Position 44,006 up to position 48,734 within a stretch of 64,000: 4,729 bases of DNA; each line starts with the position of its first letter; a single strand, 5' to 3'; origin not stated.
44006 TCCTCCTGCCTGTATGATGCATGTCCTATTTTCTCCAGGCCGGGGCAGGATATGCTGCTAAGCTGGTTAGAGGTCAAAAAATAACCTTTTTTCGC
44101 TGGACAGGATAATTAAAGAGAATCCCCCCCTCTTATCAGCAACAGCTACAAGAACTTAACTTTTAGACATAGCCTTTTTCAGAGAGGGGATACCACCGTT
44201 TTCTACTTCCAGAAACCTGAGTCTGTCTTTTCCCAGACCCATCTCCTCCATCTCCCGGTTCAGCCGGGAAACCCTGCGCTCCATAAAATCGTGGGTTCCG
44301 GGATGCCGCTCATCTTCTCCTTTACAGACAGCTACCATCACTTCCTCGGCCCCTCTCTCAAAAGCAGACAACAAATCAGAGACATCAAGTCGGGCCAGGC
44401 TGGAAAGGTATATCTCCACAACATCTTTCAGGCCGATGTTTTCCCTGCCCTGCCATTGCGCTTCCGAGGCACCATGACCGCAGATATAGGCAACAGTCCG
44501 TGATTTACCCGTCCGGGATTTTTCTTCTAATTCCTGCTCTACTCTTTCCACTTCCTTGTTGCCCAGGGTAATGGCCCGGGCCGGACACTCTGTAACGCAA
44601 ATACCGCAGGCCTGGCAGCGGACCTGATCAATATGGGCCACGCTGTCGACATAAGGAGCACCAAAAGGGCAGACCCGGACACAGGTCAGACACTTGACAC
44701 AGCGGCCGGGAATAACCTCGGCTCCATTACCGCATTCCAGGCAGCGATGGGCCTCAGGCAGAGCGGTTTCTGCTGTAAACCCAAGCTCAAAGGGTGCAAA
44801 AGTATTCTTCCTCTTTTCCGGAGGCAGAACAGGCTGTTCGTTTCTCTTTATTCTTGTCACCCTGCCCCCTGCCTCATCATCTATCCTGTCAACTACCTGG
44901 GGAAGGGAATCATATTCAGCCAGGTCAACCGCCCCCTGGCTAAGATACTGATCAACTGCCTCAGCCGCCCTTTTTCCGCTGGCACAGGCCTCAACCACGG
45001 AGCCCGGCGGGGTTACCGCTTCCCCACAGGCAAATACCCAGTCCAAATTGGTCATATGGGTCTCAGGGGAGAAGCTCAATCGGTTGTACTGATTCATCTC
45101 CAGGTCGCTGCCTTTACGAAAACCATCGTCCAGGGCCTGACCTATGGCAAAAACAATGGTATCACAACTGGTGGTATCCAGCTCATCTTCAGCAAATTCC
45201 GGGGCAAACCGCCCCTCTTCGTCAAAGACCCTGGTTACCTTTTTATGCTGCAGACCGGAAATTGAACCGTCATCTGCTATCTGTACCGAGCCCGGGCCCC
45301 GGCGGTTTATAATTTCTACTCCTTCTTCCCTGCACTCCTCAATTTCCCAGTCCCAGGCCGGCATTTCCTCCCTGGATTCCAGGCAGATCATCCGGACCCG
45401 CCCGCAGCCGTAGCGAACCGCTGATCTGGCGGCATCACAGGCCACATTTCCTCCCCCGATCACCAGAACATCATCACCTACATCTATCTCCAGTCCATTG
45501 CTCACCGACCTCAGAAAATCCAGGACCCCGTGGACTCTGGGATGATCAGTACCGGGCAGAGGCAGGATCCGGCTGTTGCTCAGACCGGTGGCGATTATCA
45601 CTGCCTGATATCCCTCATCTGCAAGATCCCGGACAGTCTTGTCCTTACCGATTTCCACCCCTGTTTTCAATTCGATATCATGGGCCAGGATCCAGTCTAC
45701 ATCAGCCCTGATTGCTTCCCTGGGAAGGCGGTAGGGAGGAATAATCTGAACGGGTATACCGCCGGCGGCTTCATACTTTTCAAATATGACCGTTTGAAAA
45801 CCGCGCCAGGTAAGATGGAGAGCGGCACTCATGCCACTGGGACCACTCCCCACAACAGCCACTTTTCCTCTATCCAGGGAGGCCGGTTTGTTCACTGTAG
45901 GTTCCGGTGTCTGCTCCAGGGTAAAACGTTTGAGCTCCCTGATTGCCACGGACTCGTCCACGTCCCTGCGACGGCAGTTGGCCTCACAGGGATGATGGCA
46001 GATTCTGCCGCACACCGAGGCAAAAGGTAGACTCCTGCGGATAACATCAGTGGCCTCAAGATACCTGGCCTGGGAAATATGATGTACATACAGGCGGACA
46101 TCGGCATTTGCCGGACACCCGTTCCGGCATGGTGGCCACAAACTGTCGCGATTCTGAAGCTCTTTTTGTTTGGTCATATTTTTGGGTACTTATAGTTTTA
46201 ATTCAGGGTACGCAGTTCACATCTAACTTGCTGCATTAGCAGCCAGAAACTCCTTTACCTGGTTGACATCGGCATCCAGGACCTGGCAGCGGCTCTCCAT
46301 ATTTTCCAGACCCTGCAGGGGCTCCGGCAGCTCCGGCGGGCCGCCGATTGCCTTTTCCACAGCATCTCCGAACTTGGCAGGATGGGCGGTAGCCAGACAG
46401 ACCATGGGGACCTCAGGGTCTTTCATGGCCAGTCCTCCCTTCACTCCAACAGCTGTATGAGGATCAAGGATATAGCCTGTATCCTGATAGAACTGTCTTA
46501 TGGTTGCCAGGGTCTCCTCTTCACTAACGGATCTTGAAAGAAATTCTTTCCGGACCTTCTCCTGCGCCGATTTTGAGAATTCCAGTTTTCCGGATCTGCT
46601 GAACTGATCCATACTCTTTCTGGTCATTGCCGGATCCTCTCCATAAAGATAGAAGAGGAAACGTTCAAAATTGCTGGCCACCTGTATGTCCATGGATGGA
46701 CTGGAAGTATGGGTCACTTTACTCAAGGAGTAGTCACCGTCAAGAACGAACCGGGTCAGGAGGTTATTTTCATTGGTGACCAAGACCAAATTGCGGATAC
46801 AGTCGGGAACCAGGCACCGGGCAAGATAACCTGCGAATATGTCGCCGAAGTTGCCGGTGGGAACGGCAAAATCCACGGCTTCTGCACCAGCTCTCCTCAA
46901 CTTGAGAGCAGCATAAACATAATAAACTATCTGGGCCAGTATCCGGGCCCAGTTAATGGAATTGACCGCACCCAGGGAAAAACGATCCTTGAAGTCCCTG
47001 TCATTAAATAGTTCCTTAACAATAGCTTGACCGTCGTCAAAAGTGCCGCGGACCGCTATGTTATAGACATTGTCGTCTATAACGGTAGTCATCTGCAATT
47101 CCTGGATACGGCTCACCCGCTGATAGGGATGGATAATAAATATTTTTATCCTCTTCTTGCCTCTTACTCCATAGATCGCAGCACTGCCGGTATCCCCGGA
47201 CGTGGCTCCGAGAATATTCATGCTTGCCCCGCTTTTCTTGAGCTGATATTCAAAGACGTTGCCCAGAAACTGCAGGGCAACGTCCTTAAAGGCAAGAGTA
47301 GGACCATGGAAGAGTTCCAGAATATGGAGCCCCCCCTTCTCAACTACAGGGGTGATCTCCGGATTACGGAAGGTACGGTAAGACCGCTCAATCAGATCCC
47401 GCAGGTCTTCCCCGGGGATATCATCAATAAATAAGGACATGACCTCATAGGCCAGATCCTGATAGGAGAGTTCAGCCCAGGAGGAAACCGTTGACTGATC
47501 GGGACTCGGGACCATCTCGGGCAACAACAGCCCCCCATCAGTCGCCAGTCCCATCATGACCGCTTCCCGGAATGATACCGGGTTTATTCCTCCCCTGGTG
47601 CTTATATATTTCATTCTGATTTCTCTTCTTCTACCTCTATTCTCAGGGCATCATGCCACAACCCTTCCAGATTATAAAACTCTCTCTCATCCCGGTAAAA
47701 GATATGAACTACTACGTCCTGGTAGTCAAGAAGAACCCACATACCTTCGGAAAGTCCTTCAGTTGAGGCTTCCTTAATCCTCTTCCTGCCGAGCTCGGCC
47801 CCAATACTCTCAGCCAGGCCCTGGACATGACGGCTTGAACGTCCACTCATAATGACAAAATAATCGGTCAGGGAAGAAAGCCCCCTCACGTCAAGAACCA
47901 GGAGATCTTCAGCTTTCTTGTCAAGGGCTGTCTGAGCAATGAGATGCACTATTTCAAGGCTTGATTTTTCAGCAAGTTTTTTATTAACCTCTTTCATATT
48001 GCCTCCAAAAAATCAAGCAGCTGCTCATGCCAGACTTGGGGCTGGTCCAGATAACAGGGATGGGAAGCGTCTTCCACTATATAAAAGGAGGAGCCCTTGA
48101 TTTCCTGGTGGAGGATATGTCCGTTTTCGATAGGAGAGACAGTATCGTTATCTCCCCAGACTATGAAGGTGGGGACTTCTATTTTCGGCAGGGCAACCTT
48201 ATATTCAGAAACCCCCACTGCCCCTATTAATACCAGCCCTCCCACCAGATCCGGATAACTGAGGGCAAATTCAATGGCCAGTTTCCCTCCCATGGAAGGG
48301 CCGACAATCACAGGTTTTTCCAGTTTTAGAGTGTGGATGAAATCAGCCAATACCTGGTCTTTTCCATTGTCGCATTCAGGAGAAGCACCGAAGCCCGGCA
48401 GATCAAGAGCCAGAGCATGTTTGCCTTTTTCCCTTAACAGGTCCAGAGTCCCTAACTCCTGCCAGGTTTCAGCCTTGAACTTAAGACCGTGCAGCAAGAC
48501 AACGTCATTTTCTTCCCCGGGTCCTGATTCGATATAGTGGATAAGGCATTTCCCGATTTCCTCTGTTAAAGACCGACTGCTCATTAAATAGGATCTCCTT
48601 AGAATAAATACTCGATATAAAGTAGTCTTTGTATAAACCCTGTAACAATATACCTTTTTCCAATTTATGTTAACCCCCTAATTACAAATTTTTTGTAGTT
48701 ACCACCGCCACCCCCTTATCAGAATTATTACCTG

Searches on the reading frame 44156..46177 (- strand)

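Call 37: search_protein_families(library=pfam, proteins=[window:44156-46177:-], max_evalue=0.001)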
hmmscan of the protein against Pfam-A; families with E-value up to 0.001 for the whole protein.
window:44156-46177:- (673 aa): 17 families
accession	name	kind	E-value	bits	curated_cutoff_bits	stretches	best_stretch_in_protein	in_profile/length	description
PF07992.20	Pyr_redox_2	-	6.5e-27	95.1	26.1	1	105-401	2-291/291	Pyridine nucleotide-disulphide oxidoreductase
PF14691.11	Fer4_20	-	3e-18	66.1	25.8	1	15-90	30-108/113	Dihydroprymidine dehydrogenase domain II, 4Fe-4S cluster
PF13738.12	Pyr_redox_3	-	7.1e-12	45.6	30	1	192-385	127-305/305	Pyridine nucleotide-disulphide oxidoreductase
PF02662.21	FlpD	-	1.3e-11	45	22.3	1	565-670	5-112/123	Methyl-viologen-reducing hydrogenase, delta subunit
PF00037.32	Fer4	-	2.1e-08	34.1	21.1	2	487-508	2-23/24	4Fe-4S binding domain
PF12837.12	Fer4_6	-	3.9e-07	30.1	25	2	487-508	3-24/24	4Fe-4S binding domain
PF01266.30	DAO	-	8.3e-07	29.3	27.9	1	105-139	1-36/353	FAD dependent oxidoreductase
PF00070.33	Pyr_redox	-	1.2e-06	29.3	22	0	237-310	2-78/82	Pyridine nucleotide-disulphide oxidoreductase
PF13187.11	Fer4_9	-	1.3e-06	28.8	27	1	492-536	1-52/52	4Fe-4S dicluster domain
PF12831.13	FAD_oxidored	-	2.1e-06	27.8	27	1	106-141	2-37/416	FAD dependent oxidoreductase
PF12838.12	Fer4_7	-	3.5e-06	27.8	27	1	492-535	1-52/52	4Fe-4S dicluster domain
PF00890.30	FAD_binding_2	-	8.3e-06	25.7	20.4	1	106-140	2-36/414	FAD binding domain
PF13450.12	NAD_binding_8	-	1.7e-05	25.4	21.9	1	108-140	1-33/68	NAD(P)-binding Rossmann-like domain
PF13237.11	Fer4_10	-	5.3e-05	23.5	25.5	1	490-532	6-53/53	4Fe-4S dicluster domain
PF01494.25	FAD_binding_3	-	9.3e-05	22.2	22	1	105-137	3-35/349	FAD binding domain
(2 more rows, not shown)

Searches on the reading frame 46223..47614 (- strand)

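Call 37: search_protein_families(library=pfam, proteins=[window:46223-47614:-], max_evalue=0.001)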
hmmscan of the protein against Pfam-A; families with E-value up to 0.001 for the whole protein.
window:46223-47614:- (463 aa): 3 families
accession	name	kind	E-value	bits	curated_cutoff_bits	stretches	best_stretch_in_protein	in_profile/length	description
PF14821.11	Thr_synth_N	-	4.3e-30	104.1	25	1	2-79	1-79/79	Threonine synthase N terminus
PF00291.31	PALP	-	6.2e-15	55.7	35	1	100-396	29-278/295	Pyridoxal-phosphate dependent enzyme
PF24857.1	THR4_C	-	2.5e-14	53.6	27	1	387-456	1-82/85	Threonine synthase, C-terminal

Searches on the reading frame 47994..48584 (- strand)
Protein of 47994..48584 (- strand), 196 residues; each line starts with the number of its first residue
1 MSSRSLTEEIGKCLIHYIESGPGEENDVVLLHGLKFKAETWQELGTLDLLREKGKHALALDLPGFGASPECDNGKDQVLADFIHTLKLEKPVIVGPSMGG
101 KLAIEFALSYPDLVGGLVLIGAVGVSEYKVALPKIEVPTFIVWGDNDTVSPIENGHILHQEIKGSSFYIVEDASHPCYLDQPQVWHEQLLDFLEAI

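Call 37: search_protein_families(library=pfam, proteins=[window:47994-48584:-], max_evalue=0.001)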
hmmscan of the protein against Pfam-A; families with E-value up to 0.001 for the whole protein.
window:47994-48584:- (196 aa): 4 families
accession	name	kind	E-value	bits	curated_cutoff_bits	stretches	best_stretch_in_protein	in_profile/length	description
PF00561.26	Abhydrolase_1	-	2.4e-18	67.1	25.8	1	28-122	3-102/245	alpha/beta hydrolase fold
PF12697.13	Abhydrolase_6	-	5.3e-14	53.8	26.3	1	28-122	1-93/217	Alpha/beta hydrolase family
PF12146.15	Hydrolase_4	-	3.4e-13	49.9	27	1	28-123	7-110/239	Serine aminopeptidase, S33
PF02230.22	Abhydrolase_2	-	5.7e-05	23.5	23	1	86-164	102-184/217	Phospholipase/Carboxylesterase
